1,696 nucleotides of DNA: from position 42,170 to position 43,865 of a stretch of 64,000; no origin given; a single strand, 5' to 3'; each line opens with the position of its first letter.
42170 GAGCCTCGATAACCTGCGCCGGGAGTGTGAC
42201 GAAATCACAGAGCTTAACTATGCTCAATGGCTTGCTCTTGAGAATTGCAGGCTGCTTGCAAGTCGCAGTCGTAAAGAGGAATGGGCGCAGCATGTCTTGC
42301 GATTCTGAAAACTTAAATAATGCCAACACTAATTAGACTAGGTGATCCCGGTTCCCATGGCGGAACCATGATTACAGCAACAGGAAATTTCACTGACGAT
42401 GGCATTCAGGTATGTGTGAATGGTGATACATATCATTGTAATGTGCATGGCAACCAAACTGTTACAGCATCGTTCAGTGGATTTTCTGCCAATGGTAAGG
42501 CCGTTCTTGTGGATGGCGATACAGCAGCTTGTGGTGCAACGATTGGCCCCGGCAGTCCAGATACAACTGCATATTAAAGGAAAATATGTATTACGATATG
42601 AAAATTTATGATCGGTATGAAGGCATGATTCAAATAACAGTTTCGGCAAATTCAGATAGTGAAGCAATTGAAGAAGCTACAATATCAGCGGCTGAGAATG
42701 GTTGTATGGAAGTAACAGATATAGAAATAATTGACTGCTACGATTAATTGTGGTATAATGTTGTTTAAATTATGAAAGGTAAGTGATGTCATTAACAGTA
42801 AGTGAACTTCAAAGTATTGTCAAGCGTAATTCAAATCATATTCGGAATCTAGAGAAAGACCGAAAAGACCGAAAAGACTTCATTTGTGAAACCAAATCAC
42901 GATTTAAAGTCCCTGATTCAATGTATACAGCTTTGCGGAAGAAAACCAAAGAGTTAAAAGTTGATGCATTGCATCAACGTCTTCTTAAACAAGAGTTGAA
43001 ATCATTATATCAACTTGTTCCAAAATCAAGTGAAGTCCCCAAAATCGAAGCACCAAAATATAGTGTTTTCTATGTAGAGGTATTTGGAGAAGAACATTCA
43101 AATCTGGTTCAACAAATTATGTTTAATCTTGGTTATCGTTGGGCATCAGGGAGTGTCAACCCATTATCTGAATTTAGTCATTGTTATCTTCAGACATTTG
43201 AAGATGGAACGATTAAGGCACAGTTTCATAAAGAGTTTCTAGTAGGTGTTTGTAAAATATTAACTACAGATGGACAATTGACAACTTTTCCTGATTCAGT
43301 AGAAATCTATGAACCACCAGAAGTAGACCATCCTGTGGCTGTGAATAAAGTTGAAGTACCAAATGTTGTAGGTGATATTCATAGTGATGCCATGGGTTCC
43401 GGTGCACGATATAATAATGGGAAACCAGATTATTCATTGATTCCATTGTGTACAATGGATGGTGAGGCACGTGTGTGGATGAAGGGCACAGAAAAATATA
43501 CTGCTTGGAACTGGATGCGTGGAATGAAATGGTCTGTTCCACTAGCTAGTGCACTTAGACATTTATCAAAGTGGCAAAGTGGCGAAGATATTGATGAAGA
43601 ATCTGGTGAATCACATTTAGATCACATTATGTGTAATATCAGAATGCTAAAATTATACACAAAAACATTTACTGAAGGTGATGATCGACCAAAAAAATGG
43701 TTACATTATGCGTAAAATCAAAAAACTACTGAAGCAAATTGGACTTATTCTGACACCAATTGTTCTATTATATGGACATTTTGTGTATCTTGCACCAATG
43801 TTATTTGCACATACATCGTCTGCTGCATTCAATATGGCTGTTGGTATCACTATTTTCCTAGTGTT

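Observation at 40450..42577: GC-rich foreign operon inserted between g46 and g45 of an AT-rich phage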

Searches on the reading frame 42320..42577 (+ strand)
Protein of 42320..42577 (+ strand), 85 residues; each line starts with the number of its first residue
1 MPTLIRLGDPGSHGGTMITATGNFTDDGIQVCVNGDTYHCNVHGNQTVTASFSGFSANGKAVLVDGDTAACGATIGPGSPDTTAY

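Call 4: search_protein_families(library=pfam, max_evalue=0.1, proteins=[window:42320-42577:+])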
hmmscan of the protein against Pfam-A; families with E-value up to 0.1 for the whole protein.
window:42320-42577:+ (85 aa): 3 families
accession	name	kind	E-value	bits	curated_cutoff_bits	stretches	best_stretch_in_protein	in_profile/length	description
PF05488.18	PAAR_motif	-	4.2e-11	43.4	27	1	7-75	1-68/70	PAAR motif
PF19267.4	CIS_spike_tip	-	0.0013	19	24.1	0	17-45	29-56/141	Contractile injection system spike tip protein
PF11095.14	Gemin7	-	0.05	14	25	1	36-65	23-52/76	Gem-associated protein 7 (Gemin7)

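Call 5: search_protein_families(library=phrogs, max_evalue=0.01, proteins=[window:42320-42577:+])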
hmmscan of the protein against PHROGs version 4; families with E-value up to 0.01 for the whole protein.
window:42320-42577:+ (85 aa): 2 families
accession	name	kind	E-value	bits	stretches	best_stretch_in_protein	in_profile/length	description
phrog_5348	-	unknown function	5.8e-10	40.3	1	4-77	5-80/181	-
phrog_281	-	moron, auxiliary metabolic gene and host takeover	8.2e-10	39.7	1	10-83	38-118/169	PAAR motif of membran proteins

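Call 26: find_encoding_contigs(protein=window:42320-42577:+, flank=6000, max_places=10)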
Protein window:42320-42577:+ (85 aa): 3 contigs read that carry it; 3 places shown.
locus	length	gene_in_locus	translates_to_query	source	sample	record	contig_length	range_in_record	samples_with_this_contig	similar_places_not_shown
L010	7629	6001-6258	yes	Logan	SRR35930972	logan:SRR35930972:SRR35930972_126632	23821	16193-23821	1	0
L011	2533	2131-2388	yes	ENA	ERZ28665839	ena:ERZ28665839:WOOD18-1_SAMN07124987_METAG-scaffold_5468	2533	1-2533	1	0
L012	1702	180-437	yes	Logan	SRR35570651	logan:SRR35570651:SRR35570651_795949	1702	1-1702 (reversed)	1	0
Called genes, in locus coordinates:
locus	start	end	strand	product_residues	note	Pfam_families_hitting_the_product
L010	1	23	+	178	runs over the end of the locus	PF16473:Rv2179c-like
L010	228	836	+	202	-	-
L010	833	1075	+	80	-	-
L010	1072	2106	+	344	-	PF00149:Metallophos (weak)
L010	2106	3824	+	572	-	PF02463:SMC_N, PF13476:AAA_23 (weak), PF13555:AAA_29 (weak)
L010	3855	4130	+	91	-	-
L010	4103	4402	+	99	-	-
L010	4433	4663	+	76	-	-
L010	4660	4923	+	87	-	-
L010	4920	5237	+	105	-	-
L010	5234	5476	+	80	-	-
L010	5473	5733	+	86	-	PF14354:Lar_restr_allev, PF26040:Zn_ribbon_CLPX_N (weak)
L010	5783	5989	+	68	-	-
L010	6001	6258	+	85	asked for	PF05488:PAAR_motif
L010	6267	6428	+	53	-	-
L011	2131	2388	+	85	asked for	PF05488:PAAR_motif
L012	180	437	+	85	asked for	PF05488:PAAR_motif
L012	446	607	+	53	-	-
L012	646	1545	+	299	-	PF18909:dGTP_diPhyd_N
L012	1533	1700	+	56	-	?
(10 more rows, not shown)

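Call 50: search_protein_families(library=ncbifam, max_evalue=0.1, proteins=[window:42320-42577:+])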
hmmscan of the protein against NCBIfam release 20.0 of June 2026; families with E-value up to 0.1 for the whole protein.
window:42320-42577:+ (85 aa): 0 families

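Call 84: search_protein_families(library=padloc, max_evalue=0.01, proteins=[window:42320-42577:+])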
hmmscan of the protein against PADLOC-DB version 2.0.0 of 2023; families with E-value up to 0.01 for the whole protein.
window:42320-42577:+ (85 aa): 0 families

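Call 94: search_dna_similar(query=window:42320-42577:+, collection=phages, mode=protein, max_evalue=0.001, max_rows=15)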
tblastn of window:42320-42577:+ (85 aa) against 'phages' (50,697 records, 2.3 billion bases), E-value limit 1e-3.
Records with a match: 4; places in all: 4; records where one place covers at least 80% of the query: 4.
Best place of each record, by identity: <60% 4.
By first word of the organism name: Aurantimonas 2; Rhizobium 2.
By host as written in the record: Aurantimonas sp. C5-1 2; Rhizobium radiobacter P007 2.
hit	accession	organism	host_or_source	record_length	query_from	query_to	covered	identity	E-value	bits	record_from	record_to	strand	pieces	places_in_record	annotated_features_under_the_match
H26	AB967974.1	Aurantimonas phage AmM-1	Aurantimonas sp. C5-1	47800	1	80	94%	41.3%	2e-12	66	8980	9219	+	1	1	PAAR repeat-containing protein | baseplate assembly protein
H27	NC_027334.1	Aurantimonas phage AmM-1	Aurantimonas sp. C5-1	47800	1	80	94%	41.3%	2e-12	66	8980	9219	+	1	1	PAAR repeat-containing protein | baseplate assembly protein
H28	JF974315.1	Rhizobium phage RR1-B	Rhizobium radiobacter P007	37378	1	79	93%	38.3%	8e-11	61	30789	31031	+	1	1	PAAR repeat-containing protein | hypothetical protein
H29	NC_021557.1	Rhizobium phage RR1-B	Rhizobium radiobacter P007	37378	1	79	93%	38.3%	8e-11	61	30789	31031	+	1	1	PAAR domain-containing protein | hypothetical protein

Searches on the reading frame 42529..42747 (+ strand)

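Call 4: search_protein_families(library=pfam, max_evalue=0.1, proteins=[window:42529-42747:+])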
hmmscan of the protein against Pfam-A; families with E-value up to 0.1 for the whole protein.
window:42529-42747:+ (72 aa): 1 family
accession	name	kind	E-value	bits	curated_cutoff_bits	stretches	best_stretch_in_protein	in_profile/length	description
PF06030.18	WxLIP_PGBD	-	0.083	13.4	27.3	1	15-55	12-52/121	WxL Interacting Protein, peptidoglycan binding domain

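Call 5: search_protein_families(library=phrogs, max_evalue=0.01, proteins=[window:42529-42747:+])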
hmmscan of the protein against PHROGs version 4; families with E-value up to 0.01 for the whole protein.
window:42529-42747:+ (72 aa): 1 family
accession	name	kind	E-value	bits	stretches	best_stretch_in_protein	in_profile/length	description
phrog_21004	-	unknown function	0.0083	17.8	0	10-48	54-92/101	-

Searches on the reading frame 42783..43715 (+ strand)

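Call 51: search_protein_families(library=pfam, max_evalue=0.01, proteins=[window:42783-43715:+])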
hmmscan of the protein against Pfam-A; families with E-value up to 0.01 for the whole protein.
window:42783-43715:+ (310 aa): 1 family
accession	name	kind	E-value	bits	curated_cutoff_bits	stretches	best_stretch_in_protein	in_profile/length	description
PF18909.5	dGTP_diPhyd_N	-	1.3e-23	83.3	27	1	206-302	3-99/99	dATP/dGTP diphosphohydrolase, N-terminal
